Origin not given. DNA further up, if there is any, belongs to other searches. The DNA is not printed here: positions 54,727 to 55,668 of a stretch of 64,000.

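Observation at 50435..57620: Six-gene, translationally coupled operon that looks like an undescribed lipid head-group (possibly phosphonolipid) pathway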

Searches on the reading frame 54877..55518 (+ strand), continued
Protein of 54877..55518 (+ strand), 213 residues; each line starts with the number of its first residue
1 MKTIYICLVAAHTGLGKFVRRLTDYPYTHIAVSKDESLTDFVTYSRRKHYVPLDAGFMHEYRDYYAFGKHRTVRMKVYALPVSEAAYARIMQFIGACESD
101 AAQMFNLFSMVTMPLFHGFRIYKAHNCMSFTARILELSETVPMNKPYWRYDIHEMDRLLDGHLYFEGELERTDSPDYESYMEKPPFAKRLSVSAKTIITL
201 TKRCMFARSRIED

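Call 47: search_protein_families(library=pfam, proteins=[L066:2982-4514:+, L066:4722-6440:+, L066:8635-9591:+, L066:9677-10849:+, L037:4311-6395:+, L037:8650-9594:+, L037:9623-10654:+, L037:10656-13304:+, L019:10553-11824:+, L019:11818-13515:+], max_evalue=0.001)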
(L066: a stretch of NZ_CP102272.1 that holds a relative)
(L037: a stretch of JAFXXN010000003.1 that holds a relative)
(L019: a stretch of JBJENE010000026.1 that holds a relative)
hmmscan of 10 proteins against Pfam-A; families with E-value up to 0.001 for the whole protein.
L066:2982-4514:+ (510 aa): 2 families
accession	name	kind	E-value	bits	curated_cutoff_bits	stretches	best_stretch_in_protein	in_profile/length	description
PF00232.24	Glyco_hydro_1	-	2.2e-129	432.3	22.6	1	4-498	2-452/453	Glycosyl hydrolase family 1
PF00150.24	Cellulase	-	0.0005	20.1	23.5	0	88-192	21-121/272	Cellulase (glycosyl hydrolase family 5)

L066:4722-6440:+ (572 aa): 1 family
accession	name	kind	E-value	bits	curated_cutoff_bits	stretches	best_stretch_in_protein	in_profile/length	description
PF13515.12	FUSC_2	-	1.1e-09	38.9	25.6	1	357-480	3-125/126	Fusaric acid resistance protein-like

L066:8635-9591:+ (318 aa): 1 family
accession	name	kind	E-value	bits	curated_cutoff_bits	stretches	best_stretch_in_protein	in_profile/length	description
PF02645.21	DegV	-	6.2e-62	209.9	27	1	4-287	1-279/280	Uncharacterised protein, DegV family COG1307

L066:9677-10849:+ (390 aa): 2 families
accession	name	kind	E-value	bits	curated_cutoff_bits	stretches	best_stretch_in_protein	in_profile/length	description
PF00990.26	GGDEF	-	3.1e-26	92.5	23.8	1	229-378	2-156/161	Diguanylate cyclase, GGDEF domain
PF13858.11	DUF4199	-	0.00016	22.6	32.3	0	189-255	62-129/165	Protein of unknown function (DUF4199)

L037:4311-6395:+ (694 aa): 6 families
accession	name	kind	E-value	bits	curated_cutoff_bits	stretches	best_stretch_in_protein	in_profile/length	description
PF01138.27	RNase_PH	-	3.5e-47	160.5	25.5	2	11-142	2-130/130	3' exoribonuclease family, domain 1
PF03725.20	RNase_PH_C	-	1.8e-19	69.9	20.8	1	148-208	4-66/67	3' exoribonuclease family, domain 2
PF00575.29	S1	-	3.2e-15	56.7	22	1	619-691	1-74/74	S1 RNA binding domain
PF03726.19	PNPase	-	5.9e-12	46.3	24.6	1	242-317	4-81/81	Polyribonucleotide nucleotidyltransferase, RNA binding domain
PF00013.35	KH_1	-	2.7e-10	40.3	21.5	1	557-614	2-65/66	KH domain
PF23459.1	S1_RRP5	-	0.00025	22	27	1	621-683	2-64/72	RRP5 S1 domain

L037:8650-9594:+ (314 aa): 8 families
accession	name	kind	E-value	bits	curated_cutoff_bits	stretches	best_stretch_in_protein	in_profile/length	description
PF07726.17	AAA_3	-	7.9e-60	200.9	27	1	42-172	1-131/131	ATPase family associated with various cellular activities (AAA)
PF17863.7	AAA_lid_2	-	2.6e-19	69.1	22.7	1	235-299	3-67/74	AAA lid domain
PF07728.20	AAA_5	-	1.9e-11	44.5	22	1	42-170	1-139/139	AAA domain (dynein-related subfamily)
PF20030.5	bpMoxR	-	3.9e-10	39.6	27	1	15-191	6-181/205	MoxR domain in the MoxR-vWA-beta-propeller ternary systems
PF00493.29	MCM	-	9.1e-09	35.2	23.3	1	14-156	31-176/224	MCM P-loop domain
PF00004.35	AAA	-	6.9e-06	27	21.2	1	47-176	5-129/131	ATPase family associated with various cellular activities (AAA)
PF05496.18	RuvB_N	-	0.0006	20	27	0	41-131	34-112/159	Holliday junction DNA helicase RuvB P-loop domain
PF00158.32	Sigma54_activat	-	0.00096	19.3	20.2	0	88-152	71-142/168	Sigma-54 interaction domain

L037:9623-10654:+ (343 aa): 1 family
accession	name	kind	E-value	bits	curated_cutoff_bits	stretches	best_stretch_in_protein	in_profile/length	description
PF01882.25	DUF58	-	2.1e-06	27.5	23.4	1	199-239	1-41/216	Protein of unknown function DUF58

L037:10656-13304:+ (882 aa): 1 family
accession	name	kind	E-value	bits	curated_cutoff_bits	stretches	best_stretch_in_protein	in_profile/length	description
PF01841.26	Transglut_core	-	2.1e-21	76.7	23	1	554-680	16-107/108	Transglutaminase-like superfamily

L019:10553-11824:+ (423 aa): 2 families
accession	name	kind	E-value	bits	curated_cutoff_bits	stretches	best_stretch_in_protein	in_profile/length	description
PF10114.15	PocR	-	9.5e-54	182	23.9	1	8-169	1-161/162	Sensory domain found in PocR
PF02518.31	HATPase_c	-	3e-09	37.7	26.4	1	302-415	1-109/111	Histidine kinase-, DNA gyrase B-, and HSP90-like ATPase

L019:11818-13515:+ (565 aa): 2 families
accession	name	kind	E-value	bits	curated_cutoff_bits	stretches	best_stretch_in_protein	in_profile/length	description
PF00563.25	EAL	-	2.5e-62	210.8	31.3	1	310-545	3-236/236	EAL domain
PF00990.26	GGDEF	-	2e-11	44.3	23.8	1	145-283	8-155/161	Diguanylate cyclase, GGDEF domain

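Call 63: fold_search(model_id=the predicted structure, library=viral)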
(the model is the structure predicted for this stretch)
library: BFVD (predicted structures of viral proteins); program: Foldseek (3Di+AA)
matches with E <= 10: 179; with E <= 0.001: 7
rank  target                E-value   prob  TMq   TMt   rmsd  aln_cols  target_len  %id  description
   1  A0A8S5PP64            1.4e-06  1.00  0.65  0.19  16.5       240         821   12  Cysteine peptidase [Myoviridae sp. ctwwN25]
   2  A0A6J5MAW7            1.1e-05  1.00  0.51  0.62   5.7       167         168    8  Uncharacterized protein [uncultured Caudovirales phage]
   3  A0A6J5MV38            2.2e-05  1.00  0.53  0.63   4.9       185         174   10  Uncharacterized protein [uncultured Caudovirales phage]
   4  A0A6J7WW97            1.5e-04  1.00  0.53  0.61   5.4       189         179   10  Uncharacterized protein [uncultured Caudovirales phage]
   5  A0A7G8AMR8            2.5e-04  1.00  0.43  0.61   5.5       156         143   17  (no name in the UniProt tables at hand)
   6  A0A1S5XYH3            3.2e-04  1.00  0.55  0.57   4.5       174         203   13  (no name in the UniProt tables at hand)
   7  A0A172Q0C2            8.4e-04  1.00  0.47  0.59  12.6       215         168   13  Uncharacterized protein [Acinetobacter phage vB_AbaM_ME3]
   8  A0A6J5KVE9            1.5e-03  1.00  0.49  0.63   4.7       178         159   13  Uncharacterized protein [uncultured Caudovirales phage]
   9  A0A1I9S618            2.0e-03  1.00  0.52  0.65   4.3       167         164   14  (no name in the UniProt tables at hand)
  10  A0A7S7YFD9            2.0e-03  1.00  0.52  0.45   6.1       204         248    8  Permuted papain-like amidase YaeF/Yiix C92 family enzyme [Medusavirus stheno T3]
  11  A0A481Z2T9            2.1e-03  0.99  0.50  0.42  21.5       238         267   14  Permuted papain-like amidase [Pithovirus LCPAC102]
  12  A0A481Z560            2.7e-03  1.00  0.48  0.38   6.4       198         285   13  Permuted papain-like amidase [Pithovirus LCPAC101]
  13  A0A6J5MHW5            5.5e-03  0.99  0.43  0.50  11.7       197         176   10  Uncharacterized protein [uncultured Caudovirales phage]
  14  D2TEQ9                6.2e-03  1.00  0.56  0.52  11.8       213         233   11  (no name in the UniProt tables at hand)
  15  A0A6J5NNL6            7.4e-03  1.00  0.50  0.68   4.1       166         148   13  Uncharacterized protein [uncultured Caudovirales phage]
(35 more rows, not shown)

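Call 72: search_protein_families(library=pfam, proteins=[L020:8478-9689:+, L014:4672-5613:+, L048:6362-7381:+, L058:11465-11770:+, L058:11786-12226:+, L058:12658-14022:+, L032:8882-10006:+, L014:3117-3857:+], max_evalue=0.001)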
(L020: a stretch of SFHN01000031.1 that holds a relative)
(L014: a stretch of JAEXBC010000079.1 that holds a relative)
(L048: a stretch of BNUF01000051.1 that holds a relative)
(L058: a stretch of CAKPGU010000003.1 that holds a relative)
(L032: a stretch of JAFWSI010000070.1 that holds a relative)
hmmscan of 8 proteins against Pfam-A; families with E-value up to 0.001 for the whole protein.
L020:8478-9689:+ (404 aa): 3 families
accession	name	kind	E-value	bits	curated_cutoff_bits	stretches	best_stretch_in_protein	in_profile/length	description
PF13676.11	TIR_2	-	1.6e-16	61.3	28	1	13-121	1-109/122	TIR domain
PF08937.16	ThsB_TIR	-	8.6e-06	26.5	21.2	1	53-98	49-94/100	Thoeris protein ThsB, TIR-like domain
PF01582.25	TIR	-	1.5e-05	25.3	21.3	1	14-92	5-85/179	TIR domain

L014:4672-5613:+ (313 aa): 2 families
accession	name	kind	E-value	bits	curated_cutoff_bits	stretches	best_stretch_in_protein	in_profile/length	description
PF12833.13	HTH_18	-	3e-16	59.9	33.6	1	40-118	1-79/80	Helix-turn-helix domain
PF00165.29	HTH_AraC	-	9.6e-12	45.2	26.6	1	27-68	1-42/42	Bacterial regulatory helix-turn-helix proteins, AraC family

L048:6362-7381:+ (339 aa): 1 family
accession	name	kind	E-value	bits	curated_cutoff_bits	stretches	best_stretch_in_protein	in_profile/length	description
PF19568.5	Spore_III_AA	-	2.9e-96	322.6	27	1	27-330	4-306/306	Sporulation stage III, protein AA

L058:11465-11770:+ (101 aa): 1 family
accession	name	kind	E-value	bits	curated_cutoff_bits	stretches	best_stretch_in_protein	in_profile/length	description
PF07873.16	YabP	-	2.6e-19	69.2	27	1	19-83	2-64/64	YabP family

L058:11786-12226:+ (146 aa): 1 family
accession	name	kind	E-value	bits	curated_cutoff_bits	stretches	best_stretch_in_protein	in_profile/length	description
PF09578.15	Spore_YabQ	-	2.2e-22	79.4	27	1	9-87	1-79/79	Spore cortex protein YabQ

L058:12658-14022:+ (454 aa): 3 families
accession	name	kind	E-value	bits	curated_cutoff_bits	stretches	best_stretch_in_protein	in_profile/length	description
PF07497.18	Rho_RNA_bind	-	1.7e-27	95.4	27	1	86-157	1-73/73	Rho termination factor, RNA-binding domain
PF00006.31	ATP-synt_ab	-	2.5e-27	96.4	29.5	1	188-392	2-211/213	ATP synthase alpha/beta family, nucleotide-binding domain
PF07498.18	Rho_N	-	2.6e-10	40.5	24.9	1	3-42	1-41/43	Rho termination factor, N-terminal domain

L032:8882-10006:+ (374 aa): 1 family
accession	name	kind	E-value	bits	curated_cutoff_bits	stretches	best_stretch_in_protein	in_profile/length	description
PF02493.26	MORN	-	2.4e-50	165.8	22.5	6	244-266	1-23/23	MORN repeat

L014:3117-3857:+ (246 aa): 2 families
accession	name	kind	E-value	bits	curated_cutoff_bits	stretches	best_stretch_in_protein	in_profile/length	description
PF12804.13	NTP_transf_3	-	6.1e-11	43.2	27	1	4-123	2-112/160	MobA-like NTP transferase domain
PF00483.29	NTP_transferase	-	8.8e-07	29.2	21.2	1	2-114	1-117/245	Nucleotidyl transferase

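Call 93: search_protein_families(library=padloc, proteins=[window:54877-55518:+], max_evalue=0.01)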
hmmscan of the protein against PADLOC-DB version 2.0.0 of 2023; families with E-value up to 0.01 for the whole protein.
window:54877-55518:+ (213 aa): 0 families
